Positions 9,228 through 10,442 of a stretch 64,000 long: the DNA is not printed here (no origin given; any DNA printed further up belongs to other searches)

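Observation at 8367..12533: Deacetylase-GT2 fusion, orphan transferase-like protein, carrier protein and KAS III: a possible 'deacetylate then re-acylate' sugar N-acylation module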

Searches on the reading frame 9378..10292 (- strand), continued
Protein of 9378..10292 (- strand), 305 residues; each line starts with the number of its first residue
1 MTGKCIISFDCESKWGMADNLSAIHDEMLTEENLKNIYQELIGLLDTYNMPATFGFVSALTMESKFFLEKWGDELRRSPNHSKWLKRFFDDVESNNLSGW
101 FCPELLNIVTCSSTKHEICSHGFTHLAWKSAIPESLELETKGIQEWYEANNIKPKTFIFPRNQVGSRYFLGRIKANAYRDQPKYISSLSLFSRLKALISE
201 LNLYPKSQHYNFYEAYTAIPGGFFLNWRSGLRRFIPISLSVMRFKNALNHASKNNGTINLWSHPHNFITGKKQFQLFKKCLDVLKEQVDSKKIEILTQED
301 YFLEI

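Call 61: search_solved_structures(query=A4, max_evalue=1, show_alignments=3)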
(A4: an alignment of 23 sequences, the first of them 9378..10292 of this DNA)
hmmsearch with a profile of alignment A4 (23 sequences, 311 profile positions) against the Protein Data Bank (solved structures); distinct sequences matched with E-value up to 1: 23.
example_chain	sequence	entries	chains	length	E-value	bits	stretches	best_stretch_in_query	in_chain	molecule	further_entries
1ny1_A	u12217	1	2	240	0.00044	22.7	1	99-180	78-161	Probable polysaccharide deacetylase pdaA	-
1w1a_1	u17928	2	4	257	0.00053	22.4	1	99-180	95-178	PROBABLE POLYSACCHARIDE DEACETYLASE PDAA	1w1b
1w17_A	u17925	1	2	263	0.00056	22.3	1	99-181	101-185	PROBABLE POLYSACCHARIDE DEACETYLASE PDAA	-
2j13_A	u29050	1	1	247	0.0071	18.7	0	112-180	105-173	POLYSACCHARIDE DEACETYLASE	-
7bly_A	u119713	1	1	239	0.0073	18.7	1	102-160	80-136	Aspergillus niger contig An12c0130, genomic contig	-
9arw_F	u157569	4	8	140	0.026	16.9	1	26-87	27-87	CRISPR type III-B/RAMP module-associated protein Cmr5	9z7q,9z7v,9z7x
7ax7_A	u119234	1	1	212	0.042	16.2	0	109-143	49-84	Endo-1,4-beta-xylanase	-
3qbu_A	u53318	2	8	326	0.29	13.4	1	103-162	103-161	Putative uncharacterized protein | peptidoglycan deacetylase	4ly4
5jmu_A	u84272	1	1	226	0.29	13.4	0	39-56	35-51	Peptidoglycan N-acetylglucosamine deacetylase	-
2c71_A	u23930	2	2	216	0.3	13.4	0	106-163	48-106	GLYCOSIDE HYDROLASE, FAMILY 11:CLOSTRIDIUM CELLULOSOME ENZYME, DOCKERIN TYPE I:POLYSACCHAR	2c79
6hpa_A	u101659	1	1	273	0.47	12.7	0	107-152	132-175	Putative polysaccharide deacetylase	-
4yn5_A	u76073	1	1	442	0.61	12.4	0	253-285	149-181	Mannan endo-1,4-beta-mannosidase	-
7chn_A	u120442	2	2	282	0.73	12.1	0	217-279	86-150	Dual specificity protein kinase TTK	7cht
7cja_A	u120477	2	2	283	0.74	12.1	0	217-279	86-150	Dual specificity protein kinase TTK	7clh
5eh0_A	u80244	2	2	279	0.74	12.1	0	220-278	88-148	Dual specificity protein kinase TTK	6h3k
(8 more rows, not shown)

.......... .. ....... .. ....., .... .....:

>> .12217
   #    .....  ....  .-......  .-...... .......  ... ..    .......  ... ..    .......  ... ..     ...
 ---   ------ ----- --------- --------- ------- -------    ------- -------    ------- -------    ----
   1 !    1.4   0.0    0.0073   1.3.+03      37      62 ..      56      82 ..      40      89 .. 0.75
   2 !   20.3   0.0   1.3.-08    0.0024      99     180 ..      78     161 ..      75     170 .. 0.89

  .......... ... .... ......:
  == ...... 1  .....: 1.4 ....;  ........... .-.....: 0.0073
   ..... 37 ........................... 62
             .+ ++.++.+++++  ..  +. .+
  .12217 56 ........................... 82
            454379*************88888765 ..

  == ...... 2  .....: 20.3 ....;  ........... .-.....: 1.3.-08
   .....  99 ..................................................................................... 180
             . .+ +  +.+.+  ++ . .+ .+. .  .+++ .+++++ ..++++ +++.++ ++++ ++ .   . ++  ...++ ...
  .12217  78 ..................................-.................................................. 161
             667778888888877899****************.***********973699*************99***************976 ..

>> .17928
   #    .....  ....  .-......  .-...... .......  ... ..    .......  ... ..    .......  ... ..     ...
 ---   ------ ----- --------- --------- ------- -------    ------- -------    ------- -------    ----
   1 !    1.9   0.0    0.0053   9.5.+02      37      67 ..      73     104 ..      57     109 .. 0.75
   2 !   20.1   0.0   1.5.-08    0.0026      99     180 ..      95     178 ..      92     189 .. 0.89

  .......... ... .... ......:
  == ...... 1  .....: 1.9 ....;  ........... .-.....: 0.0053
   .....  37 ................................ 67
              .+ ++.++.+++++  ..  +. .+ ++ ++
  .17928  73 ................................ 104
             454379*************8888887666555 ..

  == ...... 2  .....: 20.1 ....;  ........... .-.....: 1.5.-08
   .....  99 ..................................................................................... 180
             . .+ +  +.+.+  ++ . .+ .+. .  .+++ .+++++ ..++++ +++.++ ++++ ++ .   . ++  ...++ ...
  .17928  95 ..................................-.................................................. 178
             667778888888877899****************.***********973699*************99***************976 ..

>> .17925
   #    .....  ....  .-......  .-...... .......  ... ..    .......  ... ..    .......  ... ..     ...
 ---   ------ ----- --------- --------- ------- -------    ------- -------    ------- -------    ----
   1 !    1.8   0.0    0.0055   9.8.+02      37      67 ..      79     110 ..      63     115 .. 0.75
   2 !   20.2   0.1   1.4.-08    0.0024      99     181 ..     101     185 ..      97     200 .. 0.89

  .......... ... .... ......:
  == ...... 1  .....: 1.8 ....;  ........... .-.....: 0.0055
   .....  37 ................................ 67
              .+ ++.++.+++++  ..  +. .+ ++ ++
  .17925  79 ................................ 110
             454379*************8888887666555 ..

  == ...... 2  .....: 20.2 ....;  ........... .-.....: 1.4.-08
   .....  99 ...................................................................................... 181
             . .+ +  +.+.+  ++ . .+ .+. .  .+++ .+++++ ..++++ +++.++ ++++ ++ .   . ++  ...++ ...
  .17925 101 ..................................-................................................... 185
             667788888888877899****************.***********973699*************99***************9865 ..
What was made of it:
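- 9387..10292 (-): CE4-like (NodB-homology) deacetylase domain, residues 1-302 of the fusion protein. Cytoplasmic, with no signal peptide. The family profile aligns to the PdaA metal motif (call 61).
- On CE4 / NodB-homology polysaccharide deacetylase (Pfam PF01522): They align to the HSFHH motif of B. subtilis PdaA in a profile search (call 61). F-P-R-N, with invariant P160, R161 and N162, aligns to the RPP region of PdaA (call 61).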
